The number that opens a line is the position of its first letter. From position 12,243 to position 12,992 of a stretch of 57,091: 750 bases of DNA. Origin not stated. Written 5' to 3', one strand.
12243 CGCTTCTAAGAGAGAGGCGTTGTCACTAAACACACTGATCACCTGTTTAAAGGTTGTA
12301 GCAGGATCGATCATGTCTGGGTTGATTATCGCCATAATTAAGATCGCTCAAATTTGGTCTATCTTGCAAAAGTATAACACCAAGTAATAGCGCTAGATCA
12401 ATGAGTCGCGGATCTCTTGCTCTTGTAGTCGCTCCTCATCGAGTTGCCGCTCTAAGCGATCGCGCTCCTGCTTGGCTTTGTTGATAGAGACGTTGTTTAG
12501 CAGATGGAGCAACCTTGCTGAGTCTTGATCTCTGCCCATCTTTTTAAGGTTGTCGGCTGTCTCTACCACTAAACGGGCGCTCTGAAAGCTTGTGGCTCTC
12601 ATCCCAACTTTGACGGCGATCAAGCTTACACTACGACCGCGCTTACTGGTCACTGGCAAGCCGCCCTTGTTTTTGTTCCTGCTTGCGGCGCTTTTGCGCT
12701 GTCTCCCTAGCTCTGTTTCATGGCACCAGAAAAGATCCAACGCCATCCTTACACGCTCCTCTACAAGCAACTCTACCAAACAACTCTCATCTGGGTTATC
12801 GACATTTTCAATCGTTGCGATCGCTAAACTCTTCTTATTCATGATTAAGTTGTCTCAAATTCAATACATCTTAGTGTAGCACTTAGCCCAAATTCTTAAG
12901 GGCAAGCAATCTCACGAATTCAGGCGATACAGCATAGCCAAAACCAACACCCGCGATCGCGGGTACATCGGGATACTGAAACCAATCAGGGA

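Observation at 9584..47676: Conserved extended -10 decamer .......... (six exact copies), typically ~13 nt downstream of the palindrome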

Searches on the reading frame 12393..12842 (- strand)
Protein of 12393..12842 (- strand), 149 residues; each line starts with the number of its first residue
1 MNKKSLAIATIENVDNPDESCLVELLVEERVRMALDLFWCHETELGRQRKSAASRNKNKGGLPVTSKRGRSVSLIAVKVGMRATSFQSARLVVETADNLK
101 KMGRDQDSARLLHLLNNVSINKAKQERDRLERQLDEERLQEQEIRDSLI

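Call 33: search_protein_families(library=pfam, max_evalue=0.01, proteins=[window:12393-12842:-])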
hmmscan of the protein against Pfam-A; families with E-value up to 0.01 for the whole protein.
window:12393-12842:- (149 aa): 0 families

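Call 68: search_protein_families(library=phrogs, max_evalue=0.01, proteins=[window:12393-12842:-])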
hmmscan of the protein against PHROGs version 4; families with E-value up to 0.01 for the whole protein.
window:12393-12842:- (149 aa): 0 families

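Call 69: search_solved_structures(query=window:12393-12842:-, max_evalue=5)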
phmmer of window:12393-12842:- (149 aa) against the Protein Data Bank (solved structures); distinct sequences matched with E-value up to 5: 1.
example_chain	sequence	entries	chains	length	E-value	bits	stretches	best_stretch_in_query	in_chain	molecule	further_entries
9wsf_B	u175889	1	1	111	1.1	12.8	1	66-140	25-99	Negative regulator of flagellin synthesis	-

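Call 82: predict_structure(protein=window:12393-12842:-)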
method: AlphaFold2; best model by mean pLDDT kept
length: 149 residues; sequences in the alignment: 1
mean_pLDDT: 51.2   pTM: 0.36
mean pLDDT of the five models: 51.2, 50.4, 48.2, 48.1, 48.1
residues with pLDDT >= 90: 17; 70-90: 31; 50-70: 14; < 50: 87
segments of 3 or more residues with pLDDT < 50: 1-87
pLDDT, mean of each block of 10 residues (from residue 1): 28 33 32 37 34 34 32 28 40 71 75 70 76 93 89
secondary structure, 60 per line:
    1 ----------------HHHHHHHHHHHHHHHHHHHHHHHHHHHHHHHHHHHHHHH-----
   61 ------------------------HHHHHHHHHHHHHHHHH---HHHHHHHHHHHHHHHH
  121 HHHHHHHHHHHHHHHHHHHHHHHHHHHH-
elements in order: H17-55 H85-101 H105-148

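Call 101: search_solved_structures(query=A3, max_evalue=5, show_alignments=2)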
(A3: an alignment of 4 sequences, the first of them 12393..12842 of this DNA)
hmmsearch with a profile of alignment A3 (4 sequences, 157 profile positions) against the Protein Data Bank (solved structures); distinct sequences matched with E-value up to 5: 0.
